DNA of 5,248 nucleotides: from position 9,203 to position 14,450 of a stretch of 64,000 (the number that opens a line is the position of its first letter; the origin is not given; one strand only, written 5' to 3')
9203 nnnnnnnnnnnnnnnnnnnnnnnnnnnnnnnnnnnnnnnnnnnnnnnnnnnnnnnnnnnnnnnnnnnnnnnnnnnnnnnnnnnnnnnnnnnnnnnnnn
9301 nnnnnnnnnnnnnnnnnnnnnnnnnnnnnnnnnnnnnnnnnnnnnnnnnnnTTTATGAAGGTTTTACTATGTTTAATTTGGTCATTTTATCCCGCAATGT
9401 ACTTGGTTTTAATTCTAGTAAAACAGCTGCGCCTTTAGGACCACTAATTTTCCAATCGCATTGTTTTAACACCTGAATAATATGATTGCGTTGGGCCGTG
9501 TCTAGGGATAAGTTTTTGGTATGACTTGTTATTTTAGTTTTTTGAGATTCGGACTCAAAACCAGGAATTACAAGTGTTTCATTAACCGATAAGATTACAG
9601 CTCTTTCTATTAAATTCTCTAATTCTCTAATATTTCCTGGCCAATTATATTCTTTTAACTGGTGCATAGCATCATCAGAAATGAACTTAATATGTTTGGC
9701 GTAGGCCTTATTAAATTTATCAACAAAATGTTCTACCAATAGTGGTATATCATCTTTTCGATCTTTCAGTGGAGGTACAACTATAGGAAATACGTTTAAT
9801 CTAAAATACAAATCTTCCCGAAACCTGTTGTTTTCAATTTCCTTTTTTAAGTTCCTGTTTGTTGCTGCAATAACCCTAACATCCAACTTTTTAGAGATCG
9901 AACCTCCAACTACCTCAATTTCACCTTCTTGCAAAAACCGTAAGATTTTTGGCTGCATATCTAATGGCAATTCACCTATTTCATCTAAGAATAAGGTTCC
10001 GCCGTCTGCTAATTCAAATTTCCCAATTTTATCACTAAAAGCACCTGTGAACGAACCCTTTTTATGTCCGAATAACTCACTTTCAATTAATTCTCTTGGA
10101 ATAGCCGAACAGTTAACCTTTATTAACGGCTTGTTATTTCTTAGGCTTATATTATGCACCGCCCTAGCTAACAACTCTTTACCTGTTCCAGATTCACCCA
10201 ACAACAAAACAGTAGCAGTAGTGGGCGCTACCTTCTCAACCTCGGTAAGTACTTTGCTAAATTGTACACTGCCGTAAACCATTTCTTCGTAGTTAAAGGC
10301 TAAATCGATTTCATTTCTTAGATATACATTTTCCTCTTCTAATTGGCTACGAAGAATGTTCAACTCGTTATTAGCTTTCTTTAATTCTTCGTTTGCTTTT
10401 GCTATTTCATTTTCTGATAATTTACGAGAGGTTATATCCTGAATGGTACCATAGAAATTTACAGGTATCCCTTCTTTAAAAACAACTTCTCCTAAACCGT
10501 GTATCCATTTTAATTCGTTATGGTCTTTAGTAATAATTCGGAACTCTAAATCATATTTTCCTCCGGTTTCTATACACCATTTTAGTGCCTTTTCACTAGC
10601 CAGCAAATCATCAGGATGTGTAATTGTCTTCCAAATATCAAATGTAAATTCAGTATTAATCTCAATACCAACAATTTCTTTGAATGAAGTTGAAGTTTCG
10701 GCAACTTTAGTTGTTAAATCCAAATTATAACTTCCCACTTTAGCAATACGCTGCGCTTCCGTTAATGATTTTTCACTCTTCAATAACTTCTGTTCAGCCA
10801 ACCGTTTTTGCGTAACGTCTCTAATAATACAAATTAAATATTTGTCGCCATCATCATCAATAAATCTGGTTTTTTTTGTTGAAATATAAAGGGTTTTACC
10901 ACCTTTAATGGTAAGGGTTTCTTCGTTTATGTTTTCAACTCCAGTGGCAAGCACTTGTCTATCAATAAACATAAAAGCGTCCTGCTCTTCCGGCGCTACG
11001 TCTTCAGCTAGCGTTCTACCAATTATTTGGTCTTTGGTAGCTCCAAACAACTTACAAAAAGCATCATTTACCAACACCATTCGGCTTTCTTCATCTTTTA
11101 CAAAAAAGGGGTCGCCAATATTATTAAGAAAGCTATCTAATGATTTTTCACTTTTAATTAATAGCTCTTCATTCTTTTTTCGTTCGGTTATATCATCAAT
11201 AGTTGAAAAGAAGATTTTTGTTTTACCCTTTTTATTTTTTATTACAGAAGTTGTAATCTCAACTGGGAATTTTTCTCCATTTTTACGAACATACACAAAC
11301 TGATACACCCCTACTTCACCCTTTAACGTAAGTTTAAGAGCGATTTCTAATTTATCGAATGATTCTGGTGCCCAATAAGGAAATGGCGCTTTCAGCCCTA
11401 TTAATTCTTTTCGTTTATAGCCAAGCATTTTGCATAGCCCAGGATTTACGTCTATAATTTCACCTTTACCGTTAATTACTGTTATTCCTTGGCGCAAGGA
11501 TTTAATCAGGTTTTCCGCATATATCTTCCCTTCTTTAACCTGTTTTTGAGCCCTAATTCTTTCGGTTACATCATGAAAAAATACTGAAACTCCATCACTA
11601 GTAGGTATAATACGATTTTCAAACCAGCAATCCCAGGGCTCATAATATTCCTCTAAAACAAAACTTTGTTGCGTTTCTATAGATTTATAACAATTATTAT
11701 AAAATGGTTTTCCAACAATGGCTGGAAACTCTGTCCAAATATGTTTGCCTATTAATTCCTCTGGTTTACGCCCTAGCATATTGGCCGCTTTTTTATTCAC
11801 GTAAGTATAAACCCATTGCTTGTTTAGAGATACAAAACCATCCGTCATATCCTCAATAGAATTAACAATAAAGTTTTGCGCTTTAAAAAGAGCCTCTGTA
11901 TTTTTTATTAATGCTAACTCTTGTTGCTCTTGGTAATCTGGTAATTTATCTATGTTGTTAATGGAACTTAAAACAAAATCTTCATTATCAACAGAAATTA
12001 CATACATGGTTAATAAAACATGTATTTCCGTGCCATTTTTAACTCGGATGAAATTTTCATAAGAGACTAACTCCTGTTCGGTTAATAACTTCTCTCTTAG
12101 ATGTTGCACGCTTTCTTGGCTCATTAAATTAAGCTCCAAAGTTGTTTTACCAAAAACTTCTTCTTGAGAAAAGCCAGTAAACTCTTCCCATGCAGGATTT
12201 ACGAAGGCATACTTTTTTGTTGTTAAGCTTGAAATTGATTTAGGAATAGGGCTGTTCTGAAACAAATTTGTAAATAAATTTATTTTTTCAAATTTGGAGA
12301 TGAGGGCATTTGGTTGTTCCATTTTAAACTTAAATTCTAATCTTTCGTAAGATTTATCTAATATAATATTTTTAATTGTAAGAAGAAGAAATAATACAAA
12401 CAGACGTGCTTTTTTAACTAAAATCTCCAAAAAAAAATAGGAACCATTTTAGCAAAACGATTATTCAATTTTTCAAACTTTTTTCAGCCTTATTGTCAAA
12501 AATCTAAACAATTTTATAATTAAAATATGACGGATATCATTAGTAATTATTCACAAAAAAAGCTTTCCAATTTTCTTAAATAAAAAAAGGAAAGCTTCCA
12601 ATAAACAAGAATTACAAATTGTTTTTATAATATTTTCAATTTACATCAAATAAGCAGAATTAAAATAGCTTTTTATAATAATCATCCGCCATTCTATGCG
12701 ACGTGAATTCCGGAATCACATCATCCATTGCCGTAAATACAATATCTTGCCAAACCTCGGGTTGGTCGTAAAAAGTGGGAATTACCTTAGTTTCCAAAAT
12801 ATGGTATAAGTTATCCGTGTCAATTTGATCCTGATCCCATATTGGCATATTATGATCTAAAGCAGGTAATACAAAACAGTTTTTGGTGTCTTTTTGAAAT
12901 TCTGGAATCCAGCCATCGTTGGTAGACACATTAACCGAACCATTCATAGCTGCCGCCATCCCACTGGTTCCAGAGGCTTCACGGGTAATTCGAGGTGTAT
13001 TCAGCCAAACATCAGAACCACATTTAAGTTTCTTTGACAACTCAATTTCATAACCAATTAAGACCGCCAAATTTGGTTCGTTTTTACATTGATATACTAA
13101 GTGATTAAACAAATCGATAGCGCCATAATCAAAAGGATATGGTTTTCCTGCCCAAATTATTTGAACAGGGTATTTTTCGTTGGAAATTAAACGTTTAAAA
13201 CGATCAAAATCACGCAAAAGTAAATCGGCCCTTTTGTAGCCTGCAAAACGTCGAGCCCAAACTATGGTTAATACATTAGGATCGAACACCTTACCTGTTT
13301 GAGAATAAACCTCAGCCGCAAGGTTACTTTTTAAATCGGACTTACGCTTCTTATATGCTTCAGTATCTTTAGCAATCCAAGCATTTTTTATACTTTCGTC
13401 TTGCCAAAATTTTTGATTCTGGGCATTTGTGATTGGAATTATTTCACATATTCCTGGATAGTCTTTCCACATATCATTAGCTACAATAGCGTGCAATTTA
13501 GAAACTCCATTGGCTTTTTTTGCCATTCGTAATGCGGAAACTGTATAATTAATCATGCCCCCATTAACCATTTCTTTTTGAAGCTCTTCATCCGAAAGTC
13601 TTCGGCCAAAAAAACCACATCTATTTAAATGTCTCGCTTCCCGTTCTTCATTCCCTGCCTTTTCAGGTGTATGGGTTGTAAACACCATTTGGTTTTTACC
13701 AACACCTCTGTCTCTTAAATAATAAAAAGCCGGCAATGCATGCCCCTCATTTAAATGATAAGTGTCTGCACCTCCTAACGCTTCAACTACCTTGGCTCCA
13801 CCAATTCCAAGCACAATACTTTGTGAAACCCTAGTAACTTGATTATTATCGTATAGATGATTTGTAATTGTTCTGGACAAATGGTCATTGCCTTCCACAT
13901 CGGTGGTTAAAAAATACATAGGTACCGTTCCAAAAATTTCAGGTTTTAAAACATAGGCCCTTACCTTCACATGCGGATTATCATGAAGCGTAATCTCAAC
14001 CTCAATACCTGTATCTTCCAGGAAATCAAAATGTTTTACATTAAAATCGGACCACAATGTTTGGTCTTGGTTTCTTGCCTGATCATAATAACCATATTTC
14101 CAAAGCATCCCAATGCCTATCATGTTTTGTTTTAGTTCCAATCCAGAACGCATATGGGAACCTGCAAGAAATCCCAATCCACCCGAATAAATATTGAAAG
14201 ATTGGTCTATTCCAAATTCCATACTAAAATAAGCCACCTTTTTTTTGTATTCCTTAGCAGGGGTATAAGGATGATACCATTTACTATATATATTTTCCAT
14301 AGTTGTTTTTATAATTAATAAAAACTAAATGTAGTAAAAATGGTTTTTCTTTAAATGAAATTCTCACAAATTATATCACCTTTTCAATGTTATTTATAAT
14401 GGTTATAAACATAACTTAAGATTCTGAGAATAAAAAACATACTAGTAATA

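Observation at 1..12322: Candidate uncharacterised signalling system: PAS-rich sigma-54 activator + coupled STAS-like protein pairs + PAS protein + two orphan soluble PAS kinases, with no receiver domain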

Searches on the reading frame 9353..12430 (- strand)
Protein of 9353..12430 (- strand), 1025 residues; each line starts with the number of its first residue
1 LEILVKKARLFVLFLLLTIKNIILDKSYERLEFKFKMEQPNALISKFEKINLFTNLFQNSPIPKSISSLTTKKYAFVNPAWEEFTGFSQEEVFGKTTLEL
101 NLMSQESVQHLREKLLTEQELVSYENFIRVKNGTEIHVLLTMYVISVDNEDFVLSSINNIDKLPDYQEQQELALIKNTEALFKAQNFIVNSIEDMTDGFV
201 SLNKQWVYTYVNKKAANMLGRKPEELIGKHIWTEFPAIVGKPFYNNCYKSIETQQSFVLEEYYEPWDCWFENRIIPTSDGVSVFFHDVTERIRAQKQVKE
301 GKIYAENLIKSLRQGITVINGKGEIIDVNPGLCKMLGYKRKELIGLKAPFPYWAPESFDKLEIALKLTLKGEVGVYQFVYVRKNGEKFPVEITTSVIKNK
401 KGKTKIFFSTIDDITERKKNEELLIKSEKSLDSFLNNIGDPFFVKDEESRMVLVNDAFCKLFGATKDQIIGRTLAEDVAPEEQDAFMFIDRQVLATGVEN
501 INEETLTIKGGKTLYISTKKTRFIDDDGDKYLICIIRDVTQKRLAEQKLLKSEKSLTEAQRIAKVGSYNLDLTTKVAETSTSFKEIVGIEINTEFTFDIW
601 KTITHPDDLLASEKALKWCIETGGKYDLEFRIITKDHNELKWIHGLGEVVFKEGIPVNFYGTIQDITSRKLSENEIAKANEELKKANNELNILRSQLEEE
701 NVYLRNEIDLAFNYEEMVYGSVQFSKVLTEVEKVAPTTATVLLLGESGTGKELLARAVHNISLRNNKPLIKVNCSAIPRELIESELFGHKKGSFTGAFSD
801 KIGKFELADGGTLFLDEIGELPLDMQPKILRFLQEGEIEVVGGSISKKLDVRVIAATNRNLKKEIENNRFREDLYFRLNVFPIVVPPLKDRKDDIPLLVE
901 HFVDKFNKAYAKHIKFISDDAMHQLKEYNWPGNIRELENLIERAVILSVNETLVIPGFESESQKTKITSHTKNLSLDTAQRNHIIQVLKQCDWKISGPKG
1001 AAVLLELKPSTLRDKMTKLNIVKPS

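Call 4: search_protein_families(library=pfam, proteins=[window:9353-12430:-], max_evalue=0.1)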
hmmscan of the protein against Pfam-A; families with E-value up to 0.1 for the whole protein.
window:9353-12430:- (1025 aa): 20 families
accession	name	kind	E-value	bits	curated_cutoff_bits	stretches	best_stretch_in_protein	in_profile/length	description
PF00158.32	Sigma54_activat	-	4.4e-69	231.9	20.2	1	721-883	5-167/168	Sigma-54 interaction domain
PF13426.13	PAS_9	-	2.6e-51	172.6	27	4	314-416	2-103/103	PAS domain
PF08448.16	PAS_4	-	1.1e-47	161.3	23.1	4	435-543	1-109/110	PAS fold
PF00989.32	PAS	-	2.4e-44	150.4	22.6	4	431-539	3-113/113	PAS fold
PF08447.18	PAS_3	-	6.4e-31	106.9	25.6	3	580-663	5-89/89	PAS fold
PF25601.1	AAA_lid_14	-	2e-25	88.8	27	1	889-970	1-82/87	AAA+ ATPase lid domain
PF13188.13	PAS_8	-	9.7e-21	73.3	21.8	2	433-484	5-56/65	PAS domain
PF14532.12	Sigma54_activ_2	-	2.7e-19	70.2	25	1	724-888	7-138/138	Sigma-54 interaction domain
PF24820.1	Diguanyl_cycl_sensor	-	6.2e-10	39.4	28.1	1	192-250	2-59/109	Diguanylate cyclase-like sensor domain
PF07728.20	AAA_5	-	1.2e-07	32.2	22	1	741-861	2-125/139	AAA domain (dynein-related subfamily)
PF00004.35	AAA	-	1.5e-06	29.1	21.2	1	741-877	1-130/131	ATPase family associated with various cellular activities (AAA)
PF12860.13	PAS_7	-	2.8e-06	27.9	27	0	435-476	1-43/115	PAS fold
PF24990.1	PAS_13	-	9.3e-05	23.2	27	0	322-347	9-34/143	ERT1/acuK family PAS domain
PF07724.20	AAA_2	-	0.00016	22.2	27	1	739-870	4-136/166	AAA domain (Cdc48 subfamily)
PF01078.27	Mg_chelatase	-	0.00043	20.2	20.3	1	739-858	23-157/207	Magnesium chelatase, subunit ChlI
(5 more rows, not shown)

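Call 49: search_protein_families(library=ncbifam, proteins=[window:9353-12322:-], max_evalue=0.01)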
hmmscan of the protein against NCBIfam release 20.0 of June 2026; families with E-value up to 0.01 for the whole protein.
window:9353-12322:- (989 aa): 52 families (the best 25 are shown)
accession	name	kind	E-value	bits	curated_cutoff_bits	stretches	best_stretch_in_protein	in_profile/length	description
TIGR01817.1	nifA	equivalog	7.2e-105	351.7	528.85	1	630-937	151-453/534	nif-specific transcriptional activator NifA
NF041552.1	TF_PrdR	equivalog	4.4e-104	348.9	795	1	619-982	216-575/577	sigma-54 dependent transcriptional regulator PrdR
NF011958.0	PRK15429.1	equivalog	2.5e-103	347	830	1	650-987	349-688/692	formate hydrogenlyase transcriptional activator FlhA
NF003451.0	PRK05022.1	equivalog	6.6e-103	345.1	476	1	644-939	156-442/512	nitric oxide reductase transcriptional regulator NorR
TIGR02915.1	PEP_resp_reg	equivalog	2e-97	326.8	502.6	1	659-985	120-444/445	PEP-CTERM-box response regulator transcription factor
NF038308.1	RNA_repair_RtcR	equivalog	2.8e-92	310.2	650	1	634-937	135-447/530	RNA repair transcriptional activator RtcR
TIGR01818.1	ntrC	equivalog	2.7e-90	303.4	558.6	1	677-949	132-408/463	nitrogen regulation protein NR(I)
NF041906.1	V4R_TF_MobR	exception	7.4e-90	302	999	1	652-980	205-541/544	phenol degradation transcriptional regulator MobR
NF008469.0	PRK11361.1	equivalog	9.4e-90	301.5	714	1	660-919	124-383/461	acetoacetate metabolism transcriptional regulator AtoC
NF050807.1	TransRegFlbDCaul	equivalog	3.8e-87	293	750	1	678-924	117-363/454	sigma-54-dependent transcriptional regulator FlbD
NF049963.1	RespRegFlgRCampy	domain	1.2e-85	288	750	1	645-984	103-428/429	fla regulon two-component system response regulator FlgR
NF041946.1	LuxO_transreg_Vib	equivalog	4.3e-82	276.4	800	1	655-937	110-391/463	quorum-sensing sigma-54 dependent transcriptional regulator LuxO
NF007689.0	PRK10365.1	equivalog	2.4e-80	270.5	760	1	680-915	140-375/441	sigma-54-dependent response regulator transcription factor ZraR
TIGR02974.1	phageshock_pspF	equivalog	1.5e-78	264.4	443.55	1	685-939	5-266/336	phage shock protein operon transcriptional activator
NF051870.1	NAssimRespRegNtrX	equivalog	4.2e-77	259.9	600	1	659-916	122-372/452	nitrogen assimilation response regulator NtrX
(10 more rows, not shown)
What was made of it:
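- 9353..12322 (-): Sigma-54 enhancer-binding protein (EBP), 989 aa from the ATG at 12322. It has five PAS modules, a coiled coil, an AAA+ Sigma54_activat domain (GSFTGA loop), an AAA_lid_14 domain and an HTH_8. It has no REC and no GAF. Pfam and NCBIfam, calls 4 and 49.
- Checked: The EBP (ATG at 12322, 989 aa) has 5 PAS/sensory_box stretches, a Sigma54_activat domain, an AAA_lid_14 domain and a weak HTH_8 (calls 4, 49).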

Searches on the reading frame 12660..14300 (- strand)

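Call 33: search_protein_families(library=pfam, proteins=[window:12660-14300:-], max_evalue=0.01)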
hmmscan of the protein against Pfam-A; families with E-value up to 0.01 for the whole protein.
window:12660-14300:- (546 aa): 2 families
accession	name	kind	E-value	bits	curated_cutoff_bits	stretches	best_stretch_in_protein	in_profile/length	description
PF00343.26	Phosphorylase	-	2.3e-16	59.7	27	1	314-464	417-580/713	Carbohydrate phosphorylase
PF11897.13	DUF3417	-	0.0006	20.7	25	1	7-34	82-108/109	Protein of unknown function (DUF3417)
